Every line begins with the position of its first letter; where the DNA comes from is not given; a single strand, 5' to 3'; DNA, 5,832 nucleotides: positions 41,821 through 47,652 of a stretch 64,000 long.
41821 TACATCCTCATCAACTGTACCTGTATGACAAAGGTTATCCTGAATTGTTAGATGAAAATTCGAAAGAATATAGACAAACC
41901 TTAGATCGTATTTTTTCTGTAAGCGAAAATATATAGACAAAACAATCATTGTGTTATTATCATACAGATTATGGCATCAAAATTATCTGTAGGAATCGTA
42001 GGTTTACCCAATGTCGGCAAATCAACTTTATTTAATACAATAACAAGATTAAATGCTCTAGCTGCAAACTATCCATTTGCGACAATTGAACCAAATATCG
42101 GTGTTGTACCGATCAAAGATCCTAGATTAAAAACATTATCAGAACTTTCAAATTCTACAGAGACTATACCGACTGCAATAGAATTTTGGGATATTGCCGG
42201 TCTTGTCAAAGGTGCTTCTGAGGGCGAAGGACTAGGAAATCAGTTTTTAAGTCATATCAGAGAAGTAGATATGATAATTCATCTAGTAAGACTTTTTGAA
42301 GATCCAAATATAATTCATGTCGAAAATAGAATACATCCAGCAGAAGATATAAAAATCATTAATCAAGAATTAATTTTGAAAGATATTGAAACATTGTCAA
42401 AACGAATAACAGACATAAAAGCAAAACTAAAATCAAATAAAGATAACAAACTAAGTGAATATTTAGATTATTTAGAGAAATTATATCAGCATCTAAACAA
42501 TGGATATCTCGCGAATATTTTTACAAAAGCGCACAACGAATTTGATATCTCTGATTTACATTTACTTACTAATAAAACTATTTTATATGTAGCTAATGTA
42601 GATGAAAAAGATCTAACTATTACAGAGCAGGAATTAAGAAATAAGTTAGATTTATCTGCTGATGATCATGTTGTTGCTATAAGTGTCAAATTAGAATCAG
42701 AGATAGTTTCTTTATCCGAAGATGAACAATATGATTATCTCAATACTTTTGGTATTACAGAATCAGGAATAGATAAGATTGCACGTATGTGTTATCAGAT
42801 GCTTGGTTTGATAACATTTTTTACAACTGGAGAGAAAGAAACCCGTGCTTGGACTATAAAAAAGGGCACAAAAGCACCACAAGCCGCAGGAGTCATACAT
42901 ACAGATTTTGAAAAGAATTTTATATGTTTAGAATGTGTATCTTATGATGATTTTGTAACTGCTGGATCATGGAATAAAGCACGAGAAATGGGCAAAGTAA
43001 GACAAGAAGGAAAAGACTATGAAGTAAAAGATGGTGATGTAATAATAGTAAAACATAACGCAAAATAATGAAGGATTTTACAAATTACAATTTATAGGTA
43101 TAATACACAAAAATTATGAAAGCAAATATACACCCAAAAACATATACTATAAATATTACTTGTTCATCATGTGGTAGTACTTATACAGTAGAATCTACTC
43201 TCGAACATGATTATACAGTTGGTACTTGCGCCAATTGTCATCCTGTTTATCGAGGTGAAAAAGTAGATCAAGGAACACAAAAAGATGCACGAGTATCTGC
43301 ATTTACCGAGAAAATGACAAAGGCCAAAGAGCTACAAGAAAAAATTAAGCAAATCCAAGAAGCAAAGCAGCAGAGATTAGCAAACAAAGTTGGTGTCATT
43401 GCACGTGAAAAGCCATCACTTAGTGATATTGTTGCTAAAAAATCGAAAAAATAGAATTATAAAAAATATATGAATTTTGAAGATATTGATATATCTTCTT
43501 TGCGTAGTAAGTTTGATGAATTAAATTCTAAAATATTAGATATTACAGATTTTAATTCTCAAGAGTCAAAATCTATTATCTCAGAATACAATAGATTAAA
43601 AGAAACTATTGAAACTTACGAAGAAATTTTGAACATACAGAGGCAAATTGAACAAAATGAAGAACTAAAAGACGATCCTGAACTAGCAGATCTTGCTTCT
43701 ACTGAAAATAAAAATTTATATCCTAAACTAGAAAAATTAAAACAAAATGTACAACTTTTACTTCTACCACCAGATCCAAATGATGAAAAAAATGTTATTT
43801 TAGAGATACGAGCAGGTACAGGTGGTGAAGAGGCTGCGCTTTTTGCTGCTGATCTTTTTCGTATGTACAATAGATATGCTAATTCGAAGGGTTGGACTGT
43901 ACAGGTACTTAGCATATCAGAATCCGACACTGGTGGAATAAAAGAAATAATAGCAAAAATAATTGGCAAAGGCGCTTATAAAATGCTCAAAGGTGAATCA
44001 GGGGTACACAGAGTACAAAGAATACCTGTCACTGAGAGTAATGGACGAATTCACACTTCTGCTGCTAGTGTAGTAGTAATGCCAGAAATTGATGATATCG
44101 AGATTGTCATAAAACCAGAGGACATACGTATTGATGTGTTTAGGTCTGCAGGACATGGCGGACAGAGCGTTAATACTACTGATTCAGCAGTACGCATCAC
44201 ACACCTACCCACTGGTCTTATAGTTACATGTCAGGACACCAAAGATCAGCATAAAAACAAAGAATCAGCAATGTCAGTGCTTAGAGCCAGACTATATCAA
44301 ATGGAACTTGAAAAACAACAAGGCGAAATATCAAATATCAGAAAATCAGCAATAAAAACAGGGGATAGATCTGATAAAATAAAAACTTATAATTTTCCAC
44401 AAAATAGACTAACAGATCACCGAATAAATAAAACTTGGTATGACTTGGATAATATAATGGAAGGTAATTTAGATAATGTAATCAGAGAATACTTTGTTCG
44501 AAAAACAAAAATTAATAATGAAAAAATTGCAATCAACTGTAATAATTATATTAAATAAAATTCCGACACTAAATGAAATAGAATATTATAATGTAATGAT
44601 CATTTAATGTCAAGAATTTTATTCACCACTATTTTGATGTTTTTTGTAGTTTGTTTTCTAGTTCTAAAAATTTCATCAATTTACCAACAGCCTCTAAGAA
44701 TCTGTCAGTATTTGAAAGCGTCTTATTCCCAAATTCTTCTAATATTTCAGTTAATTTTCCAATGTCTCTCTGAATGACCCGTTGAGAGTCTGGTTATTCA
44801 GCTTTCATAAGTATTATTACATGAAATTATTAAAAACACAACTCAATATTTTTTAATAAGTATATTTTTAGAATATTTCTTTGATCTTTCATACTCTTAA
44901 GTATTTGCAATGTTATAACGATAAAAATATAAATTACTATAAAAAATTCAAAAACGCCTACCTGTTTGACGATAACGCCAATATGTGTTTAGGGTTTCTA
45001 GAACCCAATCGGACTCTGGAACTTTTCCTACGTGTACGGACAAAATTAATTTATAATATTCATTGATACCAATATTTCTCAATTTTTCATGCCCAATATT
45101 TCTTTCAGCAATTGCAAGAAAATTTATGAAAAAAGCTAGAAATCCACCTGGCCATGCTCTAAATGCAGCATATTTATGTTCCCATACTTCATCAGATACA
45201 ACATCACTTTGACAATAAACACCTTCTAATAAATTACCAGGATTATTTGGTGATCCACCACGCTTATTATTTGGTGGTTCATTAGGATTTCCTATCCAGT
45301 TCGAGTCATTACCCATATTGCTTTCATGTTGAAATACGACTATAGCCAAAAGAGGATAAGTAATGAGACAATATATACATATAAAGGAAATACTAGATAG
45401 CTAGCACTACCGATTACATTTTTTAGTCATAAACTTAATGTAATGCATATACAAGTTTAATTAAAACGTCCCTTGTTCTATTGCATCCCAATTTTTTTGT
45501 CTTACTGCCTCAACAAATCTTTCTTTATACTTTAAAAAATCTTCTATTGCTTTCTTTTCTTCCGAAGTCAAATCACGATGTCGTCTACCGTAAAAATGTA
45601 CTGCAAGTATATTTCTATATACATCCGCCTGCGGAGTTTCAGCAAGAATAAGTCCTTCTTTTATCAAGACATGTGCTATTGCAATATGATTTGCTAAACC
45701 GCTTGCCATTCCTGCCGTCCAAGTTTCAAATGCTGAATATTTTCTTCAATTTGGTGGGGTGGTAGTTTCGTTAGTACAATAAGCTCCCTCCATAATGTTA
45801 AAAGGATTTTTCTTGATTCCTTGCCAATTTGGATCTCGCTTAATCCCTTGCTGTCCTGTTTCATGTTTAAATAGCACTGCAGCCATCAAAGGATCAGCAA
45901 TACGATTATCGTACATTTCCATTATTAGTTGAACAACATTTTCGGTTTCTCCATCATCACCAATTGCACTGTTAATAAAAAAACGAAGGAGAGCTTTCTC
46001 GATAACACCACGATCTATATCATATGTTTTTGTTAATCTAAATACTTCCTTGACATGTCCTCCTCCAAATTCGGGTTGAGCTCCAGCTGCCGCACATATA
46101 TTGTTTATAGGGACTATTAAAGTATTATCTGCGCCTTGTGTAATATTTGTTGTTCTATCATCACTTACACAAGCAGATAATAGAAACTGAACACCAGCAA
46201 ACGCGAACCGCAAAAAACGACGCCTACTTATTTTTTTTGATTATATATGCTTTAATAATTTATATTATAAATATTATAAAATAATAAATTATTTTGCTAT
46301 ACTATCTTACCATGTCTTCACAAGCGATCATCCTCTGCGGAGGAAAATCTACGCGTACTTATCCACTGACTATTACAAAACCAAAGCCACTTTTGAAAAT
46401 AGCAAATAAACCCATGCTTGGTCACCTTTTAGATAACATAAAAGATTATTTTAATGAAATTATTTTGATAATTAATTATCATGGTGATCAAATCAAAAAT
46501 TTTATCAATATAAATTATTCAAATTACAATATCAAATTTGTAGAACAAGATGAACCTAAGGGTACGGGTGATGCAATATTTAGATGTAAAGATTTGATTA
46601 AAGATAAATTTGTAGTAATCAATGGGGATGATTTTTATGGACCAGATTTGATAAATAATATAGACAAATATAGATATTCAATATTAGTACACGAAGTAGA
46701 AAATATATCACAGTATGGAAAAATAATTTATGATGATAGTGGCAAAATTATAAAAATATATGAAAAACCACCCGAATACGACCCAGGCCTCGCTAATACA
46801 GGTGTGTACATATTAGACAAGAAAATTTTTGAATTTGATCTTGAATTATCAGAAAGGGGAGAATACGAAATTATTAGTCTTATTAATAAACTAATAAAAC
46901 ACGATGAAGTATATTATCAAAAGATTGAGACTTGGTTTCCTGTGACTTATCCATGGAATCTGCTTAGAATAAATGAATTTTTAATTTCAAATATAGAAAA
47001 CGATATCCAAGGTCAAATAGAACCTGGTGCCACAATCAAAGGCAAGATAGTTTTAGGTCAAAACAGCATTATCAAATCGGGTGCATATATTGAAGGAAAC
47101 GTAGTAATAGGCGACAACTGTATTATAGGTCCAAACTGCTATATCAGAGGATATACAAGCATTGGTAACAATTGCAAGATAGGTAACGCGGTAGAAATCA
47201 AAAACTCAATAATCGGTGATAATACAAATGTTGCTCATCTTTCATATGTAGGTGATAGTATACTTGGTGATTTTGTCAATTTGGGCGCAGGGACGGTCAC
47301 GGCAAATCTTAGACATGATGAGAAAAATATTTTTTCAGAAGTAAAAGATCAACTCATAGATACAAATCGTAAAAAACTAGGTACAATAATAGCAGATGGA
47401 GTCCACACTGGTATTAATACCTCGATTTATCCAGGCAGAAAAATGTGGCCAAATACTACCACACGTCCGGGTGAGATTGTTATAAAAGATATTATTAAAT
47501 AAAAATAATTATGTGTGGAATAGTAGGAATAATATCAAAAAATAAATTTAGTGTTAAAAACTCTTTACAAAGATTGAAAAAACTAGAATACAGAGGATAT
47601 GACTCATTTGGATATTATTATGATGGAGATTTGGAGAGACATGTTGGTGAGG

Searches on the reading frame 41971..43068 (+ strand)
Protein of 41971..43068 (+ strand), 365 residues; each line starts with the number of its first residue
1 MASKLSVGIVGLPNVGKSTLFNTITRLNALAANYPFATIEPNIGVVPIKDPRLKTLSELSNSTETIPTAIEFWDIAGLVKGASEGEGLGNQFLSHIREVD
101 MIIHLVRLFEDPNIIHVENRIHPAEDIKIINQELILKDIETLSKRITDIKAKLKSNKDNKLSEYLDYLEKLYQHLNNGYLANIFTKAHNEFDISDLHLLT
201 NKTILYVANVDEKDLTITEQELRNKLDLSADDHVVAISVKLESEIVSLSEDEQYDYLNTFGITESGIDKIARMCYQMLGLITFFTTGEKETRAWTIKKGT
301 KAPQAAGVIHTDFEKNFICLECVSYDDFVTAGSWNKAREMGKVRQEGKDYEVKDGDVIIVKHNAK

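Call 73: search_protein_families(library=pfam, proteins=[window:41971-43068:+], max_evalue=0.0001)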
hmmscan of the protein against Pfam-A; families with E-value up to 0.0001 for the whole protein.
window:41971-43068:+ (365 aa): 3 families
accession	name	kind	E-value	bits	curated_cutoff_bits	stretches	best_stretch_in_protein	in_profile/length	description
PF06071.19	YchF-GTPase_C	-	3.5e-37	126.8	27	1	280-363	1-84/84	Protein of unknown function (DUF933)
PF01926.29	MMR_HSR1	-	1.4e-22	80.3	21.9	1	7-118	2-86/113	50S ribosome-binding GTPase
PF02421.24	FeoB_N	-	2e-08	34.3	27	1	7-50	3-46/156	Ferrous iron transport protein B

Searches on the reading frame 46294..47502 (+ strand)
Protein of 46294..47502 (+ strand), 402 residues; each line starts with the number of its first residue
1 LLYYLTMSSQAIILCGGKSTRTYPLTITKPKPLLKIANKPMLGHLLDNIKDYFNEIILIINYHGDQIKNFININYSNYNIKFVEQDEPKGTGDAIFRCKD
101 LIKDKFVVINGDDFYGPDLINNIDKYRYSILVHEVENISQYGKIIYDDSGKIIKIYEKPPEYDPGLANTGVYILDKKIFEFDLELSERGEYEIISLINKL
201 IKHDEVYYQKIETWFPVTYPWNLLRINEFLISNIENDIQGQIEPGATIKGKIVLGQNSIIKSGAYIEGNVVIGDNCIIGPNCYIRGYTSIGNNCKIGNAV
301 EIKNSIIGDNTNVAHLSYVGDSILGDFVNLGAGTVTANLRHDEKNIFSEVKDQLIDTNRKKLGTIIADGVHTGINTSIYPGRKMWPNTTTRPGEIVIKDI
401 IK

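Call 27: search_protein_families(library=pfam, proteins=[window:46294-47502:+], max_evalue=0.01)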
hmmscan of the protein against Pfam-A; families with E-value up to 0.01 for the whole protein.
window:46294-47502:+ (402 aa): 7 families
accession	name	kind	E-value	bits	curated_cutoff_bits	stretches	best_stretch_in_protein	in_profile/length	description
PF00483.29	NTP_transferase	-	1.5e-34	120.1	21.2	1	11-216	2-228/245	Nucleotidyl transferase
PF00132.30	Hexapep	-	1.9e-19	68.9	27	3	269-303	1-35/36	Bacterial transferase hexapeptide (six repeats)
PF25084.1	LbH_EIF2B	-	3e-13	50.1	54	2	289-335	40-86/105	EIF2B subunit epsilon LbH domain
PF12804.13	NTP_transf_3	-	2.8e-09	37.8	27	1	11-98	1-79/160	MobA-like NTP transferase domain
PF14602.12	Hexapep_2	-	1.6e-05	24.9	27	1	270-298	2-28/34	Hexapeptide repeat of succinyl-transferase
PF24894.1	Hexapep_GlmU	-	2e-05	25.1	23.3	0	290-335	21-65/104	GlmU-like, C-terminal hexapeptide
PF07959.18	Fucose_pyrophosphorylase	-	0.0067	15.8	34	0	225-279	267-322/418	Fucose pyrophosphorylase domain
